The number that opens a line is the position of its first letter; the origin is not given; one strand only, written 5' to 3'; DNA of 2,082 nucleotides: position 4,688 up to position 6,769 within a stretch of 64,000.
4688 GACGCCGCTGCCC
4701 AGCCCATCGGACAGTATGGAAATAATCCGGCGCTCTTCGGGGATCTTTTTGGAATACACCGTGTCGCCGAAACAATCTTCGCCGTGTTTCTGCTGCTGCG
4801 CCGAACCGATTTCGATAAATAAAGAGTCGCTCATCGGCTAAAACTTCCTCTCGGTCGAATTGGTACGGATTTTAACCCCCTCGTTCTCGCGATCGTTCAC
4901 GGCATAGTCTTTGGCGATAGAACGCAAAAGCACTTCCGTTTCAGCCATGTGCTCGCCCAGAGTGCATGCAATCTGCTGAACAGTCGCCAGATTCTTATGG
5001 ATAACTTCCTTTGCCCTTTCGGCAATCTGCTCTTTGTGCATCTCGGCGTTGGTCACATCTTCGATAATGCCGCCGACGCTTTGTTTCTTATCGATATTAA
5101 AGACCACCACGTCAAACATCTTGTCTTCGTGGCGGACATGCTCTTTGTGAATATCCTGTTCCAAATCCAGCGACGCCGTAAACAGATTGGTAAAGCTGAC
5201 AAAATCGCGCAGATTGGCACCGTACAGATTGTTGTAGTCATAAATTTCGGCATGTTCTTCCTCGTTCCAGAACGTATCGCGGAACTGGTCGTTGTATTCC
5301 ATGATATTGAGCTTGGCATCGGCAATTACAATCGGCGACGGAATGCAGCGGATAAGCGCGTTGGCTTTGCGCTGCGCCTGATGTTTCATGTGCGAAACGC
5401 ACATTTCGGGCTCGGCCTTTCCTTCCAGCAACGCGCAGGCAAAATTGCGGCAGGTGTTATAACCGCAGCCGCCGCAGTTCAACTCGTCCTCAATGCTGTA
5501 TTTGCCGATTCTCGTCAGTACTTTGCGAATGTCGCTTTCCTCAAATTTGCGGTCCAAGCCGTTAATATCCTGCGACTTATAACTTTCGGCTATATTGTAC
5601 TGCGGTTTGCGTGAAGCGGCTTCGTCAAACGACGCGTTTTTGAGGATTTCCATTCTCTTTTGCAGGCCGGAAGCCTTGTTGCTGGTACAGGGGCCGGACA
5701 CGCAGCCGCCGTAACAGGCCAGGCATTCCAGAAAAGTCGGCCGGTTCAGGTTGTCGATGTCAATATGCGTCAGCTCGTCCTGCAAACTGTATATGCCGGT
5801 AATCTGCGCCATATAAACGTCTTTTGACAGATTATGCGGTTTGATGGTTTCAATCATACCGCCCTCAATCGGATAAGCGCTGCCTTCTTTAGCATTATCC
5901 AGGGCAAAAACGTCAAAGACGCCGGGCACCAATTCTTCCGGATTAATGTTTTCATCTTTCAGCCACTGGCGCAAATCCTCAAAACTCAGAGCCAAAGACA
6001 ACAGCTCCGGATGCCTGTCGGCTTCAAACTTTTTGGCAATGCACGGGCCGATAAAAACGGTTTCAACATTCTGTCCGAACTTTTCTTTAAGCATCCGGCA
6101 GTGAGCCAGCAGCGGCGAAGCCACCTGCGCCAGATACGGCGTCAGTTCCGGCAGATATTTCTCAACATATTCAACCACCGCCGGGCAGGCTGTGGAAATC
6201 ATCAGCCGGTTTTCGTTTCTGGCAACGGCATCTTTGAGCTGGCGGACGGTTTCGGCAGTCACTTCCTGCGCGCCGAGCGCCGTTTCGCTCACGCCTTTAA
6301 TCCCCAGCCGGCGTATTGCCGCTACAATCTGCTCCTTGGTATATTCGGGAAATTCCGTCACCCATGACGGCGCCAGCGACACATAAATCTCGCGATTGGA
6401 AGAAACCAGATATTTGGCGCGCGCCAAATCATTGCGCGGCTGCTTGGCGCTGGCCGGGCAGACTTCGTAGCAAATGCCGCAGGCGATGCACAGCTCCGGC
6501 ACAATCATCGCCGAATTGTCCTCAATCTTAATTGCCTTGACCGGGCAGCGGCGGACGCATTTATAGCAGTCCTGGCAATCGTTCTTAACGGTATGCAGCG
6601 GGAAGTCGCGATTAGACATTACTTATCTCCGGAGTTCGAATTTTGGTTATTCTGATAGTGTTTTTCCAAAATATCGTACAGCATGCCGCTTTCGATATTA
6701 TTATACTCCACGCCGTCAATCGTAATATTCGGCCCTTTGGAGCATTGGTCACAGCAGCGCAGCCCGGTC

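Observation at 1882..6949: Complete putative H2-sensing [FeFe] hydrogenase operon (Fd-HydS-PP2C-Fd-HydA) in an alphaproteobacterium-like genome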

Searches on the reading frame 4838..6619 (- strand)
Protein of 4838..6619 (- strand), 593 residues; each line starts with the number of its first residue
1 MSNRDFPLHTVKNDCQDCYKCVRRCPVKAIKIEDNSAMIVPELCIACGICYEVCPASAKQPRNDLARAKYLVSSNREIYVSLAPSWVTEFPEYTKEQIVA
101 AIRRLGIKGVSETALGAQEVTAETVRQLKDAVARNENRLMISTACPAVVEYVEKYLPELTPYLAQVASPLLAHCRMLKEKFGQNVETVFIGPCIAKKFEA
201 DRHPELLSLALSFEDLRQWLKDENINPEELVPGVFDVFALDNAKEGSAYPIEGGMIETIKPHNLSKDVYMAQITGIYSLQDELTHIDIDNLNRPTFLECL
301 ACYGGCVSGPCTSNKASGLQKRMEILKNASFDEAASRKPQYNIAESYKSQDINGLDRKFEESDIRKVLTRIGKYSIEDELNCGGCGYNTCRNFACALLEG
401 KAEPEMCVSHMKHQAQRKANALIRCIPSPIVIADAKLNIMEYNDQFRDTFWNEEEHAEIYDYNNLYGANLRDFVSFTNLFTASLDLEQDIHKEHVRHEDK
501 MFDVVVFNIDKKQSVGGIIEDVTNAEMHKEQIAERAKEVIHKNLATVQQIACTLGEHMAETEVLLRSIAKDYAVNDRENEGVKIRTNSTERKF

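Call 3: search_protein_families(library=pfam, proteins=[window:4838-6619:-], max_evalue=0.01)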
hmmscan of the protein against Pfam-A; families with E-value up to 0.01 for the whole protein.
window:4838-6619:- (593 aa): 12 families
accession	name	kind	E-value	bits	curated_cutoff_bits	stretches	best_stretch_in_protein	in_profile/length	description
PF02906.19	Fe_hyd_lg_C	-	1e-49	169.9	22.1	1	77-310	2-245/245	Iron only hydrogenase large subunit, C-terminal domain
PF04060.18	FeS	-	1.8e-09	37.6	23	1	380-408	4-32/33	Putative Fe-S cluster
PF00037.32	Fer4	-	1.9e-07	31.1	21.1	2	39-58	3-22/24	4Fe-4S binding domain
PF13237.11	Fer4_10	-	3.9e-07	30.3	25.5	1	12-55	6-53/53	4Fe-4S dicluster domain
PF14697.11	Fer4_21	-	3.4e-06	27.5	35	1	12-56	5-53/59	4Fe-4S dicluster domain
PF13187.11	Fer4_9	-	5e-06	26.9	27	1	14-57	1-50/52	4Fe-4S dicluster domain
PF12838.12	Fer4_7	-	9.3e-06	26.5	27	1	15-58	2-52/52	4Fe-4S dicluster domain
PF12837.12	Fer4_6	-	0.00087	19.6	25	1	40-58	5-23/24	4Fe-4S binding domain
PF25160.1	LdpA_Fe-S-bd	-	0.00087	19.5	27.6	1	17-57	4-41/49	LdpA Fe-S cluster-binding domain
PF12797.12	Fer4_2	-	0.00093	19.5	24.5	1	38-56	4-22/22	4Fe-4S binding domain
PF13484.11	Fer4_16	-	0.0027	18.9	30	0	15-33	2-20/66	4Fe-4S double cluster binding domain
PF00631.27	G-gamma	-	0.0068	16.8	27.1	0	122-155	9-39/69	GGL domain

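Call 4: search_protein_families(library=ncbifam, proteins=[window:4838-6619:-], max_evalue=0.01)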
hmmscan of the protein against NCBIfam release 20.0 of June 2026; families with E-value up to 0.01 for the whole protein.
window:4838-6619:- (593 aa): 63 families (the best 25 are shown)
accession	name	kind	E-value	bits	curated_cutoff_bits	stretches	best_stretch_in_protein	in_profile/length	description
TIGR04105.1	FeFe_hydrog_B1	subfamily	7.1e-53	179.9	450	1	21-314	166-460/462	monomeric [FeFe] hydrogenase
TIGR02512.1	FeFe_hydrog_A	subfamily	1.7e-28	99.6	405.95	1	38-258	46-288/375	[FeFe] hydrogenase, group A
NF040763.1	FeFe_hydrog_A6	exception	6.6e-26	90.8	765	1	42-257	188-425/571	NADH-dependent [FeFe] hydrogenase, group A6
NF040762.1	Hydr_FeFe_Clost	exception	2e-18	66.3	900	1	40-256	185-423/572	ferredoxin hydrogenase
NF005506.0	PRK07118.1-5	equivalog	6.6e-13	48.7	388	2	12-57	215-260/279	Fe-S cluster domain-containing protein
TIGR01944.1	rnfB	subfamily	3.9e-11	42.8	68.7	2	12-59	112-160/190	RnfABCDGE type electron transport complex subunit B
NF005504.0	PRK07118.1-3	equivalog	1.8e-10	40.7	437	1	11-62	217-268/293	Fe-S cluster domain-containing protein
TIGR02700.1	flavo_MJ0208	hypoth_equivalog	4.9e-10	39.1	251.35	1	6-62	141-197/234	dihydromethanopterin reductase (acceptor)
NF058577.1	FdxA_fam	equivalog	6e-10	39.2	65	1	9-58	3-52/52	4Fe-4S ferredoxin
NF006446.0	PRK08764.1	equivalog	9.2e-10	38.6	220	2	10-57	83-131/139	Rnf electron transport complex subunit RnfB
NF041836.1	rnfB_Methano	equivalog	1.3e-09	37.9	445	1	12-58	215-261/265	Rnf electron transport complex subunit RnfB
NF005503.0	PRK07118.1-2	equivalog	1.3e-09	37.7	252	1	15-60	140-185/292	RnfABCDGE type electron transport complex subunit B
NF045874.1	Vhu_polyferre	exception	1.5e-09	37.1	600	1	10-58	125-173/381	F420-non-reducing hydrogenase associated-polyferredoxin VhuB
NF005505.0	PRK07118.1-4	equivalog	4.4e-09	36.2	378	1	12-58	215-261/265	Fe-S cluster domain-containing protein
NF038196.1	ferrodoxin_EFR1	subfamily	2.6e-08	34.2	75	1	10-63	181-233/242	EFR1 family ferrodoxin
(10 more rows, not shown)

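Call 5: find_encoding_contigs(protein=window:4838-6619:-, flank=10000, max_places=6)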
Protein window:4838-6619:- (593 aa): 3 contigs read that carry it; 2 places shown.
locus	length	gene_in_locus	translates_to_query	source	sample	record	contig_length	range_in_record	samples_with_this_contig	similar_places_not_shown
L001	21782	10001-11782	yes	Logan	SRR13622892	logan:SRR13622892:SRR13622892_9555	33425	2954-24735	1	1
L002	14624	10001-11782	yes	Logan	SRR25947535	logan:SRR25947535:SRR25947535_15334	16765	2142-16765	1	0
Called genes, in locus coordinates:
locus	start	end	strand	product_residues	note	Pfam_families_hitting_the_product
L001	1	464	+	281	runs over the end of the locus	-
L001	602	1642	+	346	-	PF00022:Actin, PF06723:MreB_Mbl, PF11104:PilM_2 (faint), PF00012:HSP70, PF14450:FtsA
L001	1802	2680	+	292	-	PF04085:MreC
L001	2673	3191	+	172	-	-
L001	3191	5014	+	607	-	PF03717:PBP_dimer, PF00905:Transpeptidase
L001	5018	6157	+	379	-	PF01098:FTSW_RODA_SPOVE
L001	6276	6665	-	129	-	PF03073:TspO_MBR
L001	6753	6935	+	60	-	PF04325:DUF465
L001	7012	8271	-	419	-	-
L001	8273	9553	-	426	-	PF00563:EAL (weak)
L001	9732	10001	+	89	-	PF01257:2Fe-2S_thioredx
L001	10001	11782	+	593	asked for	PF12838:Fer4_7 (weak), PF13187:Fer4_9 (weak), PF13237:Fer4_10 (weak), PF14697:Fer4_21 (weak), PF00037:Fer4 (weak), PF02906:Fe_hyd_lg_C, PF04060:FeS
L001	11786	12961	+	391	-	PF07228:SpoIIE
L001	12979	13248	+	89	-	PF01257:2Fe-2S_thioredx (faint)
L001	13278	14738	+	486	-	PF12838:Fer4_7 (weak), PF25160:LdpA_Fe-S-bd (weak), PF00037:Fer4 (weak), PF12837:Fer4_6, PF25160:LdpA_Fe-S-bd, PF12838:Fer4_7, PF00037:Fer4, PF02906:Fe_hyd_lg_C, +7 more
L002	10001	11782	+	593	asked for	PF12838:Fer4_7 (weak), PF13187:Fer4_9 (weak), PF13237:Fer4_10 (weak), PF14697:Fer4_21 (weak), PF00037:Fer4 (weak), PF02906:Fe_hyd_lg_C, PF04060:FeS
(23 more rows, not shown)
